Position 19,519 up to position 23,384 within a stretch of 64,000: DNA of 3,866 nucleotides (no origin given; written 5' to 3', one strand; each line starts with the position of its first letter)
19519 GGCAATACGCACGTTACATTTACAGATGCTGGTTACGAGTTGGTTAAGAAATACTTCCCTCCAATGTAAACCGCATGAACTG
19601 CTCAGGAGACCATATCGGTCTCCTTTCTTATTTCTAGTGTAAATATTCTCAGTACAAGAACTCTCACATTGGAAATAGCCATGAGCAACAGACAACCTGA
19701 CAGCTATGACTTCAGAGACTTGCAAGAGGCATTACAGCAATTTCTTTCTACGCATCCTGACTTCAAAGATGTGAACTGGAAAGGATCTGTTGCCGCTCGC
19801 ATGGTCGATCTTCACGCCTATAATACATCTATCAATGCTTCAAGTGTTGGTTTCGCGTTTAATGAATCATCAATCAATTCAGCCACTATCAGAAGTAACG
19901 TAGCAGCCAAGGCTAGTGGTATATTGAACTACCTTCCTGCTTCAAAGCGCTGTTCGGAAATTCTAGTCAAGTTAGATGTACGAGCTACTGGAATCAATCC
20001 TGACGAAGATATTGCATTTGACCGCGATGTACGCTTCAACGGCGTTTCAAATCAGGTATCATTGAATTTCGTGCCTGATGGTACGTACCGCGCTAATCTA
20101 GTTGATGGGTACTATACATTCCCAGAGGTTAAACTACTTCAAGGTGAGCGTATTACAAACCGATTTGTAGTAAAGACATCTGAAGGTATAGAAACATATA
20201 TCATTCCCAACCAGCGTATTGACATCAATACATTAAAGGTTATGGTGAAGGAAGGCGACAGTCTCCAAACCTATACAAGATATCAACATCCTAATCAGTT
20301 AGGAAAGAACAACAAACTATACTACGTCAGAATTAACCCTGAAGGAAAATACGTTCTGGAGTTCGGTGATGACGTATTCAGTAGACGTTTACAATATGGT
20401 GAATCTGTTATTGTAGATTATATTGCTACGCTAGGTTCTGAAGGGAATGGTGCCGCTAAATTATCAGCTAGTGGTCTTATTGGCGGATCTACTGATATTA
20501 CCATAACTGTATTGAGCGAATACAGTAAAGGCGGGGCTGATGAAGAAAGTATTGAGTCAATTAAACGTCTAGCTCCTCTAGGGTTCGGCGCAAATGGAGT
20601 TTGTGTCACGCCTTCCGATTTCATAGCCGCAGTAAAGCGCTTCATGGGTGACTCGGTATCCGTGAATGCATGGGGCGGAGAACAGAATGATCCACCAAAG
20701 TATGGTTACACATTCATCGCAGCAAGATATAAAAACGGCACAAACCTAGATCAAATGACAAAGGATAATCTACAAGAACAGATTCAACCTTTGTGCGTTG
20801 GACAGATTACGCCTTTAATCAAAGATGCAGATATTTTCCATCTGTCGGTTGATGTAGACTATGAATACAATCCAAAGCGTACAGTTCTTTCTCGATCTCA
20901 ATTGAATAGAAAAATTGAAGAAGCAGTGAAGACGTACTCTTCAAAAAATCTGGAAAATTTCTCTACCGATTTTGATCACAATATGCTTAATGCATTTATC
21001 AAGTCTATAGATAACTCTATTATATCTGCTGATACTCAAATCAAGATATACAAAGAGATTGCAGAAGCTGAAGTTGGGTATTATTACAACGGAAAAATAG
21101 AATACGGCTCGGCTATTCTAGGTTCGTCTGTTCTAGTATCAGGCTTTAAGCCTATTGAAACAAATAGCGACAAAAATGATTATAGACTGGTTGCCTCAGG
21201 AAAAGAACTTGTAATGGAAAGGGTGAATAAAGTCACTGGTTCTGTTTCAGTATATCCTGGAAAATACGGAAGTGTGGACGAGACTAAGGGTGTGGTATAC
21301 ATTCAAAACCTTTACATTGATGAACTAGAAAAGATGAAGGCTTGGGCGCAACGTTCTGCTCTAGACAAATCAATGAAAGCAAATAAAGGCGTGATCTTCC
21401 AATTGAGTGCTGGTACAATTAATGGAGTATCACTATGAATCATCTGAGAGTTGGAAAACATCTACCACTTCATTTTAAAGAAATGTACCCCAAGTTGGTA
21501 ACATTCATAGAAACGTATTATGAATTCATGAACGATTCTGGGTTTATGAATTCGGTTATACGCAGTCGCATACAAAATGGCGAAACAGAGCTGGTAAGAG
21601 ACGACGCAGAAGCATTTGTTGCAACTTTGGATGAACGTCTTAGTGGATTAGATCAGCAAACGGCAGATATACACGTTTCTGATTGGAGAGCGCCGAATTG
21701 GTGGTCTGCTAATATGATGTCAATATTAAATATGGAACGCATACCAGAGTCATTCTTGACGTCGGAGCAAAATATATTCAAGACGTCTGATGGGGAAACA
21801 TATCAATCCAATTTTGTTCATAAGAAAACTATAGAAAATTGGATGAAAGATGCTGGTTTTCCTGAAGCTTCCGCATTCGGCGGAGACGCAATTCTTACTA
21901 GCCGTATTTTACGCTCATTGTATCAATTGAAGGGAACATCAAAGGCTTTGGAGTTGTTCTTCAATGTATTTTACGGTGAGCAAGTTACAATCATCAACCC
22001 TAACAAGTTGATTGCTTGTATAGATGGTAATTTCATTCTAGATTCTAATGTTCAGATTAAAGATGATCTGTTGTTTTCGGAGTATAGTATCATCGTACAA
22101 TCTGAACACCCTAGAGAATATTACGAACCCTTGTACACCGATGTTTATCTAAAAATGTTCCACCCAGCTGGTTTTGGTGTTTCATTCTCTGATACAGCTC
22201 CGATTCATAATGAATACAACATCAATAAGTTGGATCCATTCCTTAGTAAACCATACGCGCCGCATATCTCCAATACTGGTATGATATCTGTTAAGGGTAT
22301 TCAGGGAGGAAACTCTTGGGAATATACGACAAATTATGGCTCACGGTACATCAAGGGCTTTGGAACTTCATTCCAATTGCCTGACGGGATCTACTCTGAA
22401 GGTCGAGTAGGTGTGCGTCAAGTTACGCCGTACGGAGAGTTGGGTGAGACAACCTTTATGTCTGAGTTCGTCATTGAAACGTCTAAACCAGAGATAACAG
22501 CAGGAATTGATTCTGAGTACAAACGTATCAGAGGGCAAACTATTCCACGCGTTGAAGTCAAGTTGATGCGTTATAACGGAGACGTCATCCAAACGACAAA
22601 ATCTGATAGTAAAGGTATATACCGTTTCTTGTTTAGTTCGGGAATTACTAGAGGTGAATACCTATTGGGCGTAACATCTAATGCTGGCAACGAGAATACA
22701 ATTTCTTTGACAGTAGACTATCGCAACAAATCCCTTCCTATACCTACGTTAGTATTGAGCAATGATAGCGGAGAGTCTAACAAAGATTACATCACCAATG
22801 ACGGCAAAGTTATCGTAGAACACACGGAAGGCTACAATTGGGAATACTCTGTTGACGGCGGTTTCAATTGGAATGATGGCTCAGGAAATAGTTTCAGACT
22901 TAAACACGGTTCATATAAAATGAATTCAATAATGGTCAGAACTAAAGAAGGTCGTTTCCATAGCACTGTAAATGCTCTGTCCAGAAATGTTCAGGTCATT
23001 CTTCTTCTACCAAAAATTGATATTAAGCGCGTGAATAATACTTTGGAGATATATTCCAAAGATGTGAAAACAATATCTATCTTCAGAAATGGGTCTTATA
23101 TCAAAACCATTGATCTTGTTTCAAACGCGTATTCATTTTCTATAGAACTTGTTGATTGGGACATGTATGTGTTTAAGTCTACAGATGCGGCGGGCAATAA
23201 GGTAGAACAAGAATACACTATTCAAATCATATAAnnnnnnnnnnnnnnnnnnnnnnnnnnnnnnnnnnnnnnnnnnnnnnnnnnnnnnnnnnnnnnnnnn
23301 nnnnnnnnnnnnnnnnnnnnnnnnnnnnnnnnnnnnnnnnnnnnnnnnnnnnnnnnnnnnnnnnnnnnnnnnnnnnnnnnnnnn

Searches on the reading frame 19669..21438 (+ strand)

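Call 3: search_protein_families(library=pfam, proteins=[window:19669-21438:+], max_evalue=0.01)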
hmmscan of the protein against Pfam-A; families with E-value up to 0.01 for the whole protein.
window:19669-21438:+ (589 aa): 3 families
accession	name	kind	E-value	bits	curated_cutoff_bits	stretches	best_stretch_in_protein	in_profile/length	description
PF21379.2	Gp6-like_1st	-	1.3e-06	28.5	27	1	15-82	2-69/74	Baseplate wedge protein gp6-like, helical domain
PF21387.2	Gp6_C-I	-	0.00064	20.2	27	1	341-384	25-68/69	Baseplate structural protein gp6, C-terminal domain I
PF21871.1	Gp6_C-III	-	0.00075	19.9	27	1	395-463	8-76/76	Baseplate structural protein gp6, C-terminal domain III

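Call 4: search_protein_families(library=phrogs, proteins=[window:19669-21438:+], max_evalue=0.001)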
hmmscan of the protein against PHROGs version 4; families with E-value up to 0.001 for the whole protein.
window:19669-21438:+ (589 aa): 2 families
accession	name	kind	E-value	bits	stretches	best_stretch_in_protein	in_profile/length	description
phrog_219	-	tail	1.5e-125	421.1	1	5-576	1-576/598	baseplate wedge subunit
phrog_1369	-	tail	2.9e-09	37.2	1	32-340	17-319/489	baseplate protein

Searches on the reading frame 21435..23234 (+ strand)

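Call 3: search_protein_families(library=pfam, proteins=[window:21435-23234:+], max_evalue=0.01)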
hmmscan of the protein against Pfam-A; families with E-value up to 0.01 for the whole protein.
window:21435-23234:+ (599 aa): 4 families
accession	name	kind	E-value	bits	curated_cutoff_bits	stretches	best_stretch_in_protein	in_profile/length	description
PF23786.1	Baseplate_wedge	-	1e-32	114.2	27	2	157-252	185-280/284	Phage baseplate wedge subunit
PF19077.6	Big_13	-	6.6e-07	30.2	27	0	371-428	37-101/102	Bacterial Ig-like domain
PF17210.9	SdrD_B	-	8.1e-06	26.5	29.7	1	369-424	23-75/112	SdrD B-like domain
PF11974.14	bMG3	-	0.0019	18.5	34.9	1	367-399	25-57/103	Bacterial alpha-2-macroglobulin MG3 domain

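Call 4: search_protein_families(library=phrogs, proteins=[window:21435-23234:+], max_evalue=0.001)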
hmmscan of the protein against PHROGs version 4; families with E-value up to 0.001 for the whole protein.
window:21435-23234:+ (599 aa): 3 families
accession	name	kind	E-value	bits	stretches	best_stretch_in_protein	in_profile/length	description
phrog_3465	-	connector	3.9e-31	108.9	1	6-252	12-269/978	head closure Hc2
phrog_26741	-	unknown function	6.4e-08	32.8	0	8-66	11-66/497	-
phrog_17744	-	tail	1.5e-06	27.8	0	110-190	50-125/765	baseplate wedge subunit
